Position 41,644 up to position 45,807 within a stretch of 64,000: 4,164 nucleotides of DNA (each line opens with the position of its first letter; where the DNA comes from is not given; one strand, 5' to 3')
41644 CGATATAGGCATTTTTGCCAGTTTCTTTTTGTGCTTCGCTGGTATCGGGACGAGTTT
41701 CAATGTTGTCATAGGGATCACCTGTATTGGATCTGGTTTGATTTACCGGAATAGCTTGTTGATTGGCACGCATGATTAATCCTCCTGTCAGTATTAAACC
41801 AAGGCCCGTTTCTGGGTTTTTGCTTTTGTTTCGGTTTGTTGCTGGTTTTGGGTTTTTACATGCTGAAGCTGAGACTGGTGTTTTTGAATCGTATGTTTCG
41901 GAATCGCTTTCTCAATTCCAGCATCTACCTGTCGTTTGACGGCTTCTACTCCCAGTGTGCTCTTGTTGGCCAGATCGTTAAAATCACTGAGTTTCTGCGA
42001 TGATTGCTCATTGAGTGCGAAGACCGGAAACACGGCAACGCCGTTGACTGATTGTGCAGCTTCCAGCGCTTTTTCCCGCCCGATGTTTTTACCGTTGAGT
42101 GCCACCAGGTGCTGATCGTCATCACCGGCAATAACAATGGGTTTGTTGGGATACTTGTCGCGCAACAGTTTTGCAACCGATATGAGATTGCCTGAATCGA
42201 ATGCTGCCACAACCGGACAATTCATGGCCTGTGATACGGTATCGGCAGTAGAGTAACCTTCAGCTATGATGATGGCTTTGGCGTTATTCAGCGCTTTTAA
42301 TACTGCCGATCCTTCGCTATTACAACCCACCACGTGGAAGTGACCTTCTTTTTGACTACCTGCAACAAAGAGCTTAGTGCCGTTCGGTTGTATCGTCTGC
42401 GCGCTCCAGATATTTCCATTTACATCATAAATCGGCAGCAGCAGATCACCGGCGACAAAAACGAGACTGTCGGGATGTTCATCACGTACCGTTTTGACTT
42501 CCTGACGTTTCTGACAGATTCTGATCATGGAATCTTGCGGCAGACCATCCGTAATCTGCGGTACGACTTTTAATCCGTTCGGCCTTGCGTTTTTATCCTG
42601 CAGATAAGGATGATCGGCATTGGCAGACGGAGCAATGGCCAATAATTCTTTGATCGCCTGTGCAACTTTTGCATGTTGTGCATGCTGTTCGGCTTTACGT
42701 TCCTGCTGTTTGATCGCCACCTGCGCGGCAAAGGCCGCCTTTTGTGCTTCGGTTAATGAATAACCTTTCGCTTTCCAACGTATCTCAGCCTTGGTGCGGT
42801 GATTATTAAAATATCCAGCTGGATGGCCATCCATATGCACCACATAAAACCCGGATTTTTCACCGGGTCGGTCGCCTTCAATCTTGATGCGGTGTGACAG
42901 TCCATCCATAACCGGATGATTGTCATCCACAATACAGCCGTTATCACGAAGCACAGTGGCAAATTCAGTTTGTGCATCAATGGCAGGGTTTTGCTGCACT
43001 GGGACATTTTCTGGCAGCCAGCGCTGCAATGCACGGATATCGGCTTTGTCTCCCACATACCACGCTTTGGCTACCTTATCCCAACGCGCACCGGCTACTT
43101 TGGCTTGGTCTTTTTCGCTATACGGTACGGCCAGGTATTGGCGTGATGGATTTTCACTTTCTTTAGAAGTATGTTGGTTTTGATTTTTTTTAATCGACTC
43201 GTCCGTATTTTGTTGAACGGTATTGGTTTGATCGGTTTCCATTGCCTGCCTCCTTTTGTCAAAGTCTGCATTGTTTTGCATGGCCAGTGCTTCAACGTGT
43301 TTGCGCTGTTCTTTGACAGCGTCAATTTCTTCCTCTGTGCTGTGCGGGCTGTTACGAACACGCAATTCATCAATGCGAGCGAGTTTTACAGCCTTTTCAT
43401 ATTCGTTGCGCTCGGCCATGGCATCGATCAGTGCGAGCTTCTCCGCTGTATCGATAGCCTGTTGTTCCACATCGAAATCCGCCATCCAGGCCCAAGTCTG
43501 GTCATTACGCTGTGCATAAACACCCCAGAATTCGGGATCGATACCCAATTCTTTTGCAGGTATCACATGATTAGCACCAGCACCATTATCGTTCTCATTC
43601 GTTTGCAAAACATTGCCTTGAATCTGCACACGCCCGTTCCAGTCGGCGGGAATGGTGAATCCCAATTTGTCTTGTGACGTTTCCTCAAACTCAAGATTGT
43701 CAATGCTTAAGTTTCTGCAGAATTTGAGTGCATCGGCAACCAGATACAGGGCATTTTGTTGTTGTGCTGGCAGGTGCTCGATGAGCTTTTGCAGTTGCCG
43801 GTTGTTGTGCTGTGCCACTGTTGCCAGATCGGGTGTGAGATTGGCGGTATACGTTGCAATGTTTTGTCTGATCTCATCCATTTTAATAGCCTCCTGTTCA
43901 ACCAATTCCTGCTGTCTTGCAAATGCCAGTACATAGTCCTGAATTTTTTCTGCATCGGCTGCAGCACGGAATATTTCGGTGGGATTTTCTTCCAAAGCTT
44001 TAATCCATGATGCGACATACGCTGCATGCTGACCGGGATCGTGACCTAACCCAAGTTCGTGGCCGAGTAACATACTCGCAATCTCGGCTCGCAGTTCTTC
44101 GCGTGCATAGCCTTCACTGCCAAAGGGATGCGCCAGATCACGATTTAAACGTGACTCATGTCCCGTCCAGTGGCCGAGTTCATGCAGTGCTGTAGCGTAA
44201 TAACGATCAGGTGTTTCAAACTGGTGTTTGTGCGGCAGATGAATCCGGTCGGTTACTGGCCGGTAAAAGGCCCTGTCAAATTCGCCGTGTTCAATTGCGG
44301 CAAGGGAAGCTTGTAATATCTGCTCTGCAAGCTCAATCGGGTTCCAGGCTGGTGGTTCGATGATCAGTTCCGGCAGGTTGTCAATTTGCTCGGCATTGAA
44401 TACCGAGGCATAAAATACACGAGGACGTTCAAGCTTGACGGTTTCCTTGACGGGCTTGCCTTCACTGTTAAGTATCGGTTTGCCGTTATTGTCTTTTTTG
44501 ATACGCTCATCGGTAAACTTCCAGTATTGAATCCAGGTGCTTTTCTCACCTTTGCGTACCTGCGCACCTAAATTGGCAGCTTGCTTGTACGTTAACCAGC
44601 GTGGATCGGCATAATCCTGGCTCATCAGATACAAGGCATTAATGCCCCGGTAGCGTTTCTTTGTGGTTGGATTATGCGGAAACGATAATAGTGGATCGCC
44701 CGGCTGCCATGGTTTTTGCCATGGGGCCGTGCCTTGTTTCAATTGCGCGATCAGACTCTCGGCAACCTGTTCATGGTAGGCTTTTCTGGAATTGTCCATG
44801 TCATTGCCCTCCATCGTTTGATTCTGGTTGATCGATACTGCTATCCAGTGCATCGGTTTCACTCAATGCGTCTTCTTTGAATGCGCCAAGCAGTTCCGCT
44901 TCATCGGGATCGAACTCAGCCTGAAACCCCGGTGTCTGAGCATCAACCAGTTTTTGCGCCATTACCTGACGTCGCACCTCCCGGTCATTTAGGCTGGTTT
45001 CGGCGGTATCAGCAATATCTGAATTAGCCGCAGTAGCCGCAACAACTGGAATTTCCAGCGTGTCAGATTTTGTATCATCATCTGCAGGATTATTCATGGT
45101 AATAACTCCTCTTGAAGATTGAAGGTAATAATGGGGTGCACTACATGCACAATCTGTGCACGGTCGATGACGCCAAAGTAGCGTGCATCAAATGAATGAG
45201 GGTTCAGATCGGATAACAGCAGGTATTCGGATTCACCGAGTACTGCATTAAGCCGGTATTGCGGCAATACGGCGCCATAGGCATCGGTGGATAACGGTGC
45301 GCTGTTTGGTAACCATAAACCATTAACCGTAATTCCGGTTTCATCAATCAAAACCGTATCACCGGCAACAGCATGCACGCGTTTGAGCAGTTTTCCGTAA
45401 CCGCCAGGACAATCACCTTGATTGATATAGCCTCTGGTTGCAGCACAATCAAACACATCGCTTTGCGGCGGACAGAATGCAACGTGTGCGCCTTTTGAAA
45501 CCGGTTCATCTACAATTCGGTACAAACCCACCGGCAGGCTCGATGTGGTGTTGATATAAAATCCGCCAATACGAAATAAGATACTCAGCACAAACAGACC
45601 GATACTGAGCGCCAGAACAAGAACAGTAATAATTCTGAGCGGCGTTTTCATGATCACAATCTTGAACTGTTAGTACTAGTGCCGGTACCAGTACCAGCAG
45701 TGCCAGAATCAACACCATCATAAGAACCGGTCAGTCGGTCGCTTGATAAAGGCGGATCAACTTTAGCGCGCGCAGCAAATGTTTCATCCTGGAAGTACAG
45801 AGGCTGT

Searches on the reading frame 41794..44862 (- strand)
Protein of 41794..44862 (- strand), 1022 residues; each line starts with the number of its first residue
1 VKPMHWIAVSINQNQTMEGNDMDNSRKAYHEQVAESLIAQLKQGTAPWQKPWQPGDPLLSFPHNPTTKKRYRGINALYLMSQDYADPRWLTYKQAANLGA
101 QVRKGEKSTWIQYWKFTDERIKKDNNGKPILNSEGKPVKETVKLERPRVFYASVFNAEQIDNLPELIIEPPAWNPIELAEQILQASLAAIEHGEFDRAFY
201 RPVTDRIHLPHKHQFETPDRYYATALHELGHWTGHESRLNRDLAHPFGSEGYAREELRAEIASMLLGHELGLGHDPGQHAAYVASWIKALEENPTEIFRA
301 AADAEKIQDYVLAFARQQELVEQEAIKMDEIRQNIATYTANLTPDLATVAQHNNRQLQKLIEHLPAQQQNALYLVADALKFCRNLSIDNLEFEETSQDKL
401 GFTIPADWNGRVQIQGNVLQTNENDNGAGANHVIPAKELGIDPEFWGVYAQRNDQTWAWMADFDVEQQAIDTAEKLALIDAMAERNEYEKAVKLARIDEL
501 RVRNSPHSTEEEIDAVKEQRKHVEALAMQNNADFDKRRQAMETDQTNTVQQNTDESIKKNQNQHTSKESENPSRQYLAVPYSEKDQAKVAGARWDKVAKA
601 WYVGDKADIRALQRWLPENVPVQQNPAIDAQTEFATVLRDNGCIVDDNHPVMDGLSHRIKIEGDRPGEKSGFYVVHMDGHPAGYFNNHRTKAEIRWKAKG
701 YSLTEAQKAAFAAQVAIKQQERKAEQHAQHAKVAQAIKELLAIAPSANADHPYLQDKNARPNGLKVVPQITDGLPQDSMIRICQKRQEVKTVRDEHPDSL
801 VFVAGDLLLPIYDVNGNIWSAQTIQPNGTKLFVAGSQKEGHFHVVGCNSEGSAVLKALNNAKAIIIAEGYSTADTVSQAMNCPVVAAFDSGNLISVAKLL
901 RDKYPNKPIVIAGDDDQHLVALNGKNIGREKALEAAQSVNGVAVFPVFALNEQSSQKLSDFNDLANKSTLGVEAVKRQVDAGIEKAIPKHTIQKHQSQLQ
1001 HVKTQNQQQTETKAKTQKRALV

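Call 58: search_protein_families(library=pfam, proteins=[window:41794-44862:-], max_evalue=0.00001)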
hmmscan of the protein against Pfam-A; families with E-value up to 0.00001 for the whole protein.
window:41794-44862:- (1022 aa): 3 families
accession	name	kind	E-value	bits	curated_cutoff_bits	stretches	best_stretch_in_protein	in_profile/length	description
PF18818.7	MPTase-PolyVal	-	1e-46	158.6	27.5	1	179-302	3-125/126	Zincin-like metallopeptidase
PF08401.16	ArdcN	-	3.4e-33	114.9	22.6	1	28-155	2-123/123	N-terminal domain of anti-restriction factor ArdC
PF18974.5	DUF5710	-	1.1e-19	70.2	26.5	1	574-617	1-44/44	Domain of unknown function (DUF5710)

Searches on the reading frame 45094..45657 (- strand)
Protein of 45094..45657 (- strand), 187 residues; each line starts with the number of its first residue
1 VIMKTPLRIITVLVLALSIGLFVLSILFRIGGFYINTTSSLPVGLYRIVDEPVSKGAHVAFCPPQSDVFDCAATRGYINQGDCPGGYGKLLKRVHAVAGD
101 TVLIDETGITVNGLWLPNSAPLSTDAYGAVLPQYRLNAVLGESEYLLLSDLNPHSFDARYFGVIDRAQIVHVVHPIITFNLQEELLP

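Call 76: search_protein_families(library=pfam, proteins=[window:45094-45657:-], max_evalue=0.0001)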
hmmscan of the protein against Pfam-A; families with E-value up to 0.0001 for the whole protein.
window:45094-45657:- (187 aa): 1 family
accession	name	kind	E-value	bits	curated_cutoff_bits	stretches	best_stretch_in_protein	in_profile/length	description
PF10502.14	Peptidase_S26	-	6.1e-17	62.5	22.9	1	12-171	5-161/168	Signal peptidase, peptidase S26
